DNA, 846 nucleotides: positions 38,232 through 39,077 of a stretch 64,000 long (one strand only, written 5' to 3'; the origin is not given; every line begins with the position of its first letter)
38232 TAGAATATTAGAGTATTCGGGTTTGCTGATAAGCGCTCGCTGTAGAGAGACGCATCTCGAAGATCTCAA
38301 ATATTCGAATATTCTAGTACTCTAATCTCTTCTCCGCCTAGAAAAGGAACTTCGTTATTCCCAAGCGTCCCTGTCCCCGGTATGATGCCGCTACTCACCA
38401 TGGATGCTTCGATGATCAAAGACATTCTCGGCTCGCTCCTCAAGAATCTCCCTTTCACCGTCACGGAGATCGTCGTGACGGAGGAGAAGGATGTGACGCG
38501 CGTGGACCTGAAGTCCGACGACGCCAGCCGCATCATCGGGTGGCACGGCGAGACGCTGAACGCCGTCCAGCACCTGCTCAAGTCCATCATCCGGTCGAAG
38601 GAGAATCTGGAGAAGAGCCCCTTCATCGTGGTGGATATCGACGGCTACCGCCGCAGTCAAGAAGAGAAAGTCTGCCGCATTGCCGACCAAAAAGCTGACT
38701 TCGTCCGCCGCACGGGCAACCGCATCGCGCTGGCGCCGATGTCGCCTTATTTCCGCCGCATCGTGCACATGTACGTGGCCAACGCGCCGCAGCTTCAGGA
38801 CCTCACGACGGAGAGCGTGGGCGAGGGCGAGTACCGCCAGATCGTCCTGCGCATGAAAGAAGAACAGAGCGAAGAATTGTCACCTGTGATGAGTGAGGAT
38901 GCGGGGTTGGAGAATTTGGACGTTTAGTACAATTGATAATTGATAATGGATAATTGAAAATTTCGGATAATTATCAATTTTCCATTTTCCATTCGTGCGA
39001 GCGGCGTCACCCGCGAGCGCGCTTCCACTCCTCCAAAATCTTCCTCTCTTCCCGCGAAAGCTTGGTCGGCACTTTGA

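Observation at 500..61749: Interlinked family of fold-back repeats whose arms are tandem 7-8 nt words, filling most intergenic gaps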

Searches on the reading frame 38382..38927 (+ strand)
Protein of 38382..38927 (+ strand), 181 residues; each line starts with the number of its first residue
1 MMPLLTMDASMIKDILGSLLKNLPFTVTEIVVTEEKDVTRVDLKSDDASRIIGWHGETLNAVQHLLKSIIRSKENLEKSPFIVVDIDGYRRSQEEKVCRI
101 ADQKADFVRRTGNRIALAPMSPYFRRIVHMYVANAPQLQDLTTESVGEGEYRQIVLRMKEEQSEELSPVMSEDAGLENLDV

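Call 26: search_protein_families(library=pfam, max_evalue=0.01, proteins=[window:38382-38927:+])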
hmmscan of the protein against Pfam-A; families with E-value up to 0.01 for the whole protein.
window:38382-38927:+ (181 aa): 2 families
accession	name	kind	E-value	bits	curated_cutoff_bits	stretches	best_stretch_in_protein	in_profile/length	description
PF01424.28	R3H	-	1.9e-15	57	26.8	1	96-157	2-59/60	R3H domain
PF13083.13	KH_KhpA-B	-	5.9e-10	39.4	32.1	1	11-73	3-65/73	KhpA/KhpB, KH domain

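Call 67: find_homologous_proteins(query=window:38382-38927:+, max_evalue=1e-20)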
Query window:38382-38927:+ (181 aa): 675 proteins with E <= 1e-20 among 755 candidates; the best 120 are listed.
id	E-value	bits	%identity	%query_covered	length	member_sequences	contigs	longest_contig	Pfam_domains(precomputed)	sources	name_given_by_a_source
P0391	3.3e-111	387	100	100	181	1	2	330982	PF01424.29,PF13083.14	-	-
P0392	4.5e-107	373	100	97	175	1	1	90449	PF01424.29,PF13083.14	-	-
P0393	2.4e-95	335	87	100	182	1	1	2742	PF01424.29,PF13083.14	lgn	-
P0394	6.6e-89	314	82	97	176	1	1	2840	PF01424.29,PF13083.14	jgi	jgi:predicted RNA-binding protein Jag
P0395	7.9e-89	314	82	97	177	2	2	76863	PF01424.29,PF13083.14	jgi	jgi:spoIIIJ-associated protein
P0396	1.3e-88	313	83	97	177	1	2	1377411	PF01424.29,PF13083.14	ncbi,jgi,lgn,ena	ncbi:MAG: R3H domain-containing nucleic acid-binding protein [Candidatus Peribacteraceae bacterium]|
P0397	5.8e-88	311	81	97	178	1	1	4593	PF01424.29,PF13083.14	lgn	-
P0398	2.3e-87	309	84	97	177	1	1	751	PF01424.29,PF13083.14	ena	-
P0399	6.5e-86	304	79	97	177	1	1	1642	PF01424.29,PF13083.14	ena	-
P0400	8.8e-85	301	79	97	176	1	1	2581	PF01424.29,PF13083.14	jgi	jgi:spoIIIJ-associated protein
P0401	6.4e-84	298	80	94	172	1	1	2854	PF01424.29,PF13083.14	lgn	-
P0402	3.8e-83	295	77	97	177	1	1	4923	PF01424.29,PF13083.14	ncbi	-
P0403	6.7e-83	295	77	97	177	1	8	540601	PF01424.29,PF13083.14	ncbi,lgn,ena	-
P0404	3.2e-82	292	77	97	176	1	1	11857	PF01424.29,PF13083.14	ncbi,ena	-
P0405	9.8e-82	291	77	97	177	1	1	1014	PF01424.29,PF13083.14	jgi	jgi:spoIIIJ-associated protein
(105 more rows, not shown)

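Call 68: find_encoding_contigs(protein=P0391, flank=10000, max_places=4)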
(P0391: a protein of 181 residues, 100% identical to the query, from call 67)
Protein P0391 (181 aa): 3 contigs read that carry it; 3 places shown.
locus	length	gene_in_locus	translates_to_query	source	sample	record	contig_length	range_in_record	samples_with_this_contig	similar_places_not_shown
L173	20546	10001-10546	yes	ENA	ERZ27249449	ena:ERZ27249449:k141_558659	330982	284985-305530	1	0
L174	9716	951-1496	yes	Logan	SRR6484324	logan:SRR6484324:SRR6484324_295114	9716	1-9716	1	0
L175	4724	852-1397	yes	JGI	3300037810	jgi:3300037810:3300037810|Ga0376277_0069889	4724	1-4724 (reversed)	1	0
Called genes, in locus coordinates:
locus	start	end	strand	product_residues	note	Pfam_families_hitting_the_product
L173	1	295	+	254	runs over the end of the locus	PF02578:Cu-oxidase_4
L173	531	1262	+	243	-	PF13489:Methyltransf_23 (weak), PF13847:Methyltransf_31 (faint), PF08241:Methyltransf_11 (weak), PF08242:Methyltransf_12 (weak)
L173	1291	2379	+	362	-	PF01966:HD, PF13286:HD_assoc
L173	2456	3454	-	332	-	PF01551:Peptidase_M23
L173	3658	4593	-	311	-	PF06325:PrmA, PF13847:Methyltransf_31, PF13649:Methyltransf_25 (weak), PF17286:PRMT5_C, PF22528:PRMT_C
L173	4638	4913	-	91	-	-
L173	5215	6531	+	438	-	PF00206:Lyase_1, PF10415:FumaraseC_C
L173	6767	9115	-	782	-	PF01751:Toprim, PF01131:Topoisom_bac, PF13368:Toprim_C_rpt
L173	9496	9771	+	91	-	PF00216:Bac_DNA_binding, PF18291:HU-HIG (weak)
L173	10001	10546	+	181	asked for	PF13083:KH_KhpA-B, PF01424:R3H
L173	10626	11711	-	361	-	PF00226:DnaJ, PF01556:DnaJ_C, PF00684:DnaJ_CXXCXGXG, PF27659:CHP02642 (weak)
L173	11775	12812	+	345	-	-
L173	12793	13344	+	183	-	-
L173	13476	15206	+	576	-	PF01368:DHH, PF02272:DHHA1, PF17768:RecJ_OB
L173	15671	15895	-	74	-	PF04545:Sigma70_r4 (weak), PF01381:HTH_3, PF12844:HTH_19, PF13443:HTH_26 (faint), PF13560:HTH_31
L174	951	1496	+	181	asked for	PF13083:KH_KhpA-B, PF01424:R3H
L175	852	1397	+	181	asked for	PF13083:KH_KhpA-B, PF01424:R3H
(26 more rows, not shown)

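Call 69: find_encoding_contigs(protein=P0393, flank=10000, max_places=3)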
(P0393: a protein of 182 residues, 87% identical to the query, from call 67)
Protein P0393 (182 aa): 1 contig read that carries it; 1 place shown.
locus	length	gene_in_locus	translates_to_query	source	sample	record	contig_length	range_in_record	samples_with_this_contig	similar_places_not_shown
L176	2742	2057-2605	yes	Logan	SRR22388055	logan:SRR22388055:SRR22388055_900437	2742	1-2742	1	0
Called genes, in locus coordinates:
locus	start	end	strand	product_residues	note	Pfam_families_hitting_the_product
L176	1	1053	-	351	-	?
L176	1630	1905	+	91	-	PF00216:Bac_DNA_binding, PF18291:HU-HIG (weak)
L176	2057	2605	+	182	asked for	PF13083:KH_KhpA-B, PF01424:R3H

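Call 95: find_encoding_contigs(protein=P0396, flank=6000, max_places=1)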
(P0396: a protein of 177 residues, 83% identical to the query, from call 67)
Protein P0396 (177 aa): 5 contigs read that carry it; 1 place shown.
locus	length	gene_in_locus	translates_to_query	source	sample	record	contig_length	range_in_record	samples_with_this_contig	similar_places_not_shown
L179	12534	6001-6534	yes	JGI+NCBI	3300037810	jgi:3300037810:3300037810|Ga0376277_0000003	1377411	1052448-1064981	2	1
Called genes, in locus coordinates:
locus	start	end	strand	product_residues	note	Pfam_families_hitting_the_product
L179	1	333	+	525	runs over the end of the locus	PF01565:FAD_binding_4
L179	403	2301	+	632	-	PF04932:Wzy_C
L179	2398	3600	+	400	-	PF01180:DHO_dh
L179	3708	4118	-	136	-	-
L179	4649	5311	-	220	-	-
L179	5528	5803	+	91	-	PF00216:Bac_DNA_binding, PF18291:HU-HIG (weak)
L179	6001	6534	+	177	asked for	PF13083:KH_KhpA-B (weak), PF01424:R3H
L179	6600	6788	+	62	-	-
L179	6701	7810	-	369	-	PF00226:DnaJ, PF27659:CHP02642 (faint), PF01556:DnaJ_C, PF00684:DnaJ_CXXCXGXG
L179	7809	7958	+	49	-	-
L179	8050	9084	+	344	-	PF18884:TSP3_bac (weak)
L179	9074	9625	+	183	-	-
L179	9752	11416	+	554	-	PF01368:DHH, PF02272:DHHA1, PF17768:RecJ_OB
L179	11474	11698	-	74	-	PF01381:HTH_3, PF04545:Sigma70_r4 (weak), PF12844:HTH_19, PF13443:HTH_26 (weak), PF13560:HTH_31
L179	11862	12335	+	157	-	PF00011:HSP20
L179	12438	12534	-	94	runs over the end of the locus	-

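Call 96: find_encoding_contigs(protein=P0395, flank=6000, max_places=1)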
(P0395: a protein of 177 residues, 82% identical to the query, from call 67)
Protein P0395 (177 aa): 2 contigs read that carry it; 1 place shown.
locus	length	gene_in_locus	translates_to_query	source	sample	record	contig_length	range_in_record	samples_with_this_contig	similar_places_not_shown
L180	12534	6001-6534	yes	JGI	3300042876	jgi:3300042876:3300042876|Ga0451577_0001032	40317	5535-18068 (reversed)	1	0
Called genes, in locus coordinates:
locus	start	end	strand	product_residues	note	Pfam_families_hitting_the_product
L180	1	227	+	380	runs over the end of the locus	PF00512:HisKA, PF02518:HATPase_c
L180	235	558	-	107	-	PF00893:Multi_Drug_Res (weak)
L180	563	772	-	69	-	-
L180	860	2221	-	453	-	-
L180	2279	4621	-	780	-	PF01751:Toprim, PF01131:Topoisom_bac, PF13368:Toprim_C_rpt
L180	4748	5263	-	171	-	-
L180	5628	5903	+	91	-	PF00216:Bac_DNA_binding, PF18291:HU-HIG (weak)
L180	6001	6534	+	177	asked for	PF13083:KH_KhpA-B, PF01424:R3H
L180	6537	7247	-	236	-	-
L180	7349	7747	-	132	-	-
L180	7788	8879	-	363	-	PF00226:DnaJ, PF01556:DnaJ_C, PF00684:DnaJ_CXXCXGXG, PF27659:CHP02642 (weak)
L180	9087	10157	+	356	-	PF18884:TSP3_bac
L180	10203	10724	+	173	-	-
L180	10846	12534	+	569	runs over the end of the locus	PF01368:DHH, PF02272:DHHA1, PF17768:RecJ_OB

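Call 97: find_encoding_contigs(protein=P0403, flank=6000, max_places=1)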
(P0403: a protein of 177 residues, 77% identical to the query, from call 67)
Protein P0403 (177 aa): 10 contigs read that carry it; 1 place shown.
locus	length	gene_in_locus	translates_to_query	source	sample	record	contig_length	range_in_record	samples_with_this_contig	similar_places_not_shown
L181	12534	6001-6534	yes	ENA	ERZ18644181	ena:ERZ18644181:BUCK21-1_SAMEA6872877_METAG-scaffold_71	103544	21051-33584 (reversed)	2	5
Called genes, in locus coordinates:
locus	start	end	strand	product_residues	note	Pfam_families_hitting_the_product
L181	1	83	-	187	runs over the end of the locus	PF06821:Ser_hydrolase, PF12697:Abhydrolase_6 (faint)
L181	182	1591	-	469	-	-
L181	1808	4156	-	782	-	PF01751:Toprim, PF01131:Topoisom_bac, PF13368:Toprim_C_rpt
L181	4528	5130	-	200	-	-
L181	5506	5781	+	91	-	PF00216:Bac_DNA_binding, PF18291:HU-HIG (weak)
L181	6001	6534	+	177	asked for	PF13083:KH_KhpA-B, PF01424:R3H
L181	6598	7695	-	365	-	PF00226:DnaJ, PF27659:CHP02642 (faint), PF01556:DnaJ_C, PF00684:DnaJ_CXXCXGXG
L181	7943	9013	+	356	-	-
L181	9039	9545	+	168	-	-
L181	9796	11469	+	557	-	PF01368:DHH, PF02272:DHHA1, PF17768:RecJ_OB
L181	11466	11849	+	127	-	PF05635:23S_rRNA_IVP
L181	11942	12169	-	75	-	PF12844:HTH_19, PF13560:HTH_31, PF01381:HTH_3, PF04545:Sigma70_r4 (weak), PF13443:HTH_26 (weak)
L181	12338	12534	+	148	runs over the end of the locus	PF00011:HSP20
